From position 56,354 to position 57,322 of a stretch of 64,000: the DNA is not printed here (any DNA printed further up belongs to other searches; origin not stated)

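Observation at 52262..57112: Second accessory island: unknown protein, HD hydrolase, deoxynucleoside kinase, APH-like kinase, and a divergent HD hydrolase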

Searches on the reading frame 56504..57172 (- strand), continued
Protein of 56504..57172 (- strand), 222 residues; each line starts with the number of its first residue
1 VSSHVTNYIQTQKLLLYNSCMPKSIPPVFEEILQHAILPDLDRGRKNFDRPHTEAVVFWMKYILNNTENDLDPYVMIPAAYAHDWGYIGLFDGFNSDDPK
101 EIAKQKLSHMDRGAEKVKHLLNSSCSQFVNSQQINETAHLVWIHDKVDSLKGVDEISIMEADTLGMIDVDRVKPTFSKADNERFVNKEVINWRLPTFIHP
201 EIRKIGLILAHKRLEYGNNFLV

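Call 83: search_protein_families(library=pfam, alignment_id=A9, max_evalue=0.00001)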
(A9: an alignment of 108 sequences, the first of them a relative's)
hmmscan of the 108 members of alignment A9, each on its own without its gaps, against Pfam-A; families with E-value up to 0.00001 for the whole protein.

A. member 1, L008:625-1869:- (415 aa): 0 families

B. families by the number of members that match (of 108 scanned): 60 families (the first 25 are shown)
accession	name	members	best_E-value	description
PF00464.25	SHMT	14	3.7e-146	Serine hydroxymethyltransferase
PF00156.33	Pribosyltran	10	5e-23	Phosphoribosyl transferase domain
PF00155.27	Aminotran_1_2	8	1.1e-25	Aminotransferase class I and II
PF01712.25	dNK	6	3.2e-27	Deoxynucleoside kinase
PF00117.34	GATase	5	7.5e-42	Glutamine amidotransferase class-I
PF01261.30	AP_endonuc_2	5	8.7e-38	Xylose isomerase-like TIM barrel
PF00958.27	GMP_synt_C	5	1.8e-36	GMP synthase C terminal domain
PF02540.23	NAD_synthase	5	6.9e-09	NAD synthase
PF05050.19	Methyltransf_21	4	1e-19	Methyltransferase FkbM domain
PF07722.19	Peptidase_C26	4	1.2e-08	Peptidase C26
PF00849.27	PseudoU_synth_2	3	1.5e-27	RNA pseudouridylate synthase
PF01725.21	Ham1p_like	2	3.2e-55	Ham1 family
PF01048.26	PNP_UDP_1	2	2.1e-42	Phosphorylase superfamily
PF12897.13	Asp_aminotransf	2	1.3e-07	Aspartate amino-transferase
PF00152.25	tRNA-synt_2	1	2e-89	tRNA synthetases class II (D, K and N)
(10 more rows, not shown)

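Call 91: search_protein_families(library=ncbifam, proteins=[L015:5144-5986:+, L010:11961-12665:-, L009:10351-11601:-, L022:8594-9781:+], max_evalue=1)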
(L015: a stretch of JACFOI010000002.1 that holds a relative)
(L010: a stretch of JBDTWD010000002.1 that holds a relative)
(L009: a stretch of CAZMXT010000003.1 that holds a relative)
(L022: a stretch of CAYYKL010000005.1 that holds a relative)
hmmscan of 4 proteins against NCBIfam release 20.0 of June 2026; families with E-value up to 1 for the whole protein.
L015:5144-5986:+ (281 aa): 1 family
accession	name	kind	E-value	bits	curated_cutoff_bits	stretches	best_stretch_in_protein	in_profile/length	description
NF008207.0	PRK10969.1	subfamily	0.18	11.7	97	0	166-208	20-61/76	DNA polymerase III subunit theta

L010:11961-12665:- (235 aa): 0 families

L009:10351-11601:- (417 aa): 1 family
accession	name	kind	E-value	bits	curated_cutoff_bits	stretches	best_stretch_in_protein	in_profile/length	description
TIGR01596.1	cas3_HD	equivalog_domain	0.04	14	43.45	1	88-237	3-143/178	CRISPR-associated endonuclease Cas3''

L022:8594-9781:+ (396 aa): 1 family
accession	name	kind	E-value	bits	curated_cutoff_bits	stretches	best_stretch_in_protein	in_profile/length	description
TIGR02578.2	cas_TM1811_Csm1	equivalog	0.029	13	170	1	138-222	5-82/753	type III-A CRISPR-associated protein Cas10/Csm1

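Call 108: find_encoding_contigs(protein=P0261, flank=6000, max_places=1)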
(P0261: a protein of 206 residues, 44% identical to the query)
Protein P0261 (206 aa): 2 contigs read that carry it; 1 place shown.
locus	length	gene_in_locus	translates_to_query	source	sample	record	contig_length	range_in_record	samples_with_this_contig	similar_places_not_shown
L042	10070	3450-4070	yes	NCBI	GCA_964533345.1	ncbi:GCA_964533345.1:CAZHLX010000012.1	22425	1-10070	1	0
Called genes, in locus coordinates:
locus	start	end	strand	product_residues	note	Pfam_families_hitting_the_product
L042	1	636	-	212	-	?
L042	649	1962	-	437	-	PF00155:Aminotran_1_2, PF12897:Asp_aminotransf (faint)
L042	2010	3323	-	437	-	PF00464:SHMT, PF00155:Aminotran_1_2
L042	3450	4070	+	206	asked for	-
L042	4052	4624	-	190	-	PF00156:Pribosyltran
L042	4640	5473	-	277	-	-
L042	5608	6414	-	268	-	PF00849:PseudoU_synth_2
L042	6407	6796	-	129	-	PF01252:Peptidase_A8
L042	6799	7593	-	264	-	PF01790:LGT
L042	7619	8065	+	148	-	-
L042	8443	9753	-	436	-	PF00772:DnaB, PF03796:DnaB_C, PF06745:ATPase (weak), PF13481:AAA_25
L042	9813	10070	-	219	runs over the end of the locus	PF13483:Lactamase_B_3, PF12706:Lactamase_B_2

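Call 109: find_encoding_contigs(protein=P0259, flank=6000, max_places=1)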
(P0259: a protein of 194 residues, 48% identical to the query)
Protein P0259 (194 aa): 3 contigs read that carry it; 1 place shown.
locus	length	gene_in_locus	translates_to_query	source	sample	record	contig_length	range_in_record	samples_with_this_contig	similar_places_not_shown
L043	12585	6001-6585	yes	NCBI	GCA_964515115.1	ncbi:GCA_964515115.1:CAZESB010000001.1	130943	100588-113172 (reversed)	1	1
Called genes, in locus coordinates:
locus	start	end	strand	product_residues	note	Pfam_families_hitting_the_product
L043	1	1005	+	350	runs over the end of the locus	PF02547:Queuosine_synth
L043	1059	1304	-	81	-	-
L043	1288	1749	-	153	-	PF00889:EF_TS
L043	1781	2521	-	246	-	PF00318:Ribosomal_S2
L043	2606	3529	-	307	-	PF00763:THF_DHG_CYH, PF02882:THF_DHG_CYH_C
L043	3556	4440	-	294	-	PF01261:AP_endonuc_2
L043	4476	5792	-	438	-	PF00464:SHMT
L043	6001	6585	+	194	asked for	-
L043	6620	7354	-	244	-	-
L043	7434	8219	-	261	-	PF12146:Hydrolase_4 (faint), PF03959:FSH1, PF20408:Abhydrolase_11 (faint)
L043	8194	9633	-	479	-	-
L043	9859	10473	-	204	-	PF00156:Pribosyltran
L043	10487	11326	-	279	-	PF00849:PseudoU_synth_2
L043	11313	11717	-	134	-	PF01252:Peptidase_A8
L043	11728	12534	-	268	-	PF01790:LGT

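Call 110: find_encoding_contigs(protein=P0156, flank=6000, max_places=1)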
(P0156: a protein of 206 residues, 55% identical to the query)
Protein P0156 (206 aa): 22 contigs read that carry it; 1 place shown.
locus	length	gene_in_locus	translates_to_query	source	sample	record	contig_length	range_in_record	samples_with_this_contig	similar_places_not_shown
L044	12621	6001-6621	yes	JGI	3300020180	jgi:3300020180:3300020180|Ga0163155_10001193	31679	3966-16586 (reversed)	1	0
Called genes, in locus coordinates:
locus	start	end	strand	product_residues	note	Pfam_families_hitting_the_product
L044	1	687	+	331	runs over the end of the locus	-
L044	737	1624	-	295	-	PF00763:THF_DHG_CYH, PF02882:THF_DHG_CYH_C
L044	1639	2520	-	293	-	PF01261:AP_endonuc_2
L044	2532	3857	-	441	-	PF00464:SHMT, PF00155:Aminotran_1_2 (weak)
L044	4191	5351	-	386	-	-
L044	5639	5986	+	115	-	PF01725:Ham1p_like (weak)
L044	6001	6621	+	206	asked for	-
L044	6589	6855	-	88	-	-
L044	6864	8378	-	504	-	PF00117:GATase, PF02540:NAD_synthase (faint), PF00958:GMP_synt_C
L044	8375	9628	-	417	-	PF01966:HD (weak)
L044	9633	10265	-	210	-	PF01712:dNK, PF13521:AAA_28 (faint), PF02223:Thymidylate_kin (weak)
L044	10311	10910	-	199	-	PF00156:Pribosyltran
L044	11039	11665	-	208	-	-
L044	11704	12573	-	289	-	PF00215:OMPdecase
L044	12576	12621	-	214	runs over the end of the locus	PF00156:Pribosyltran (weak)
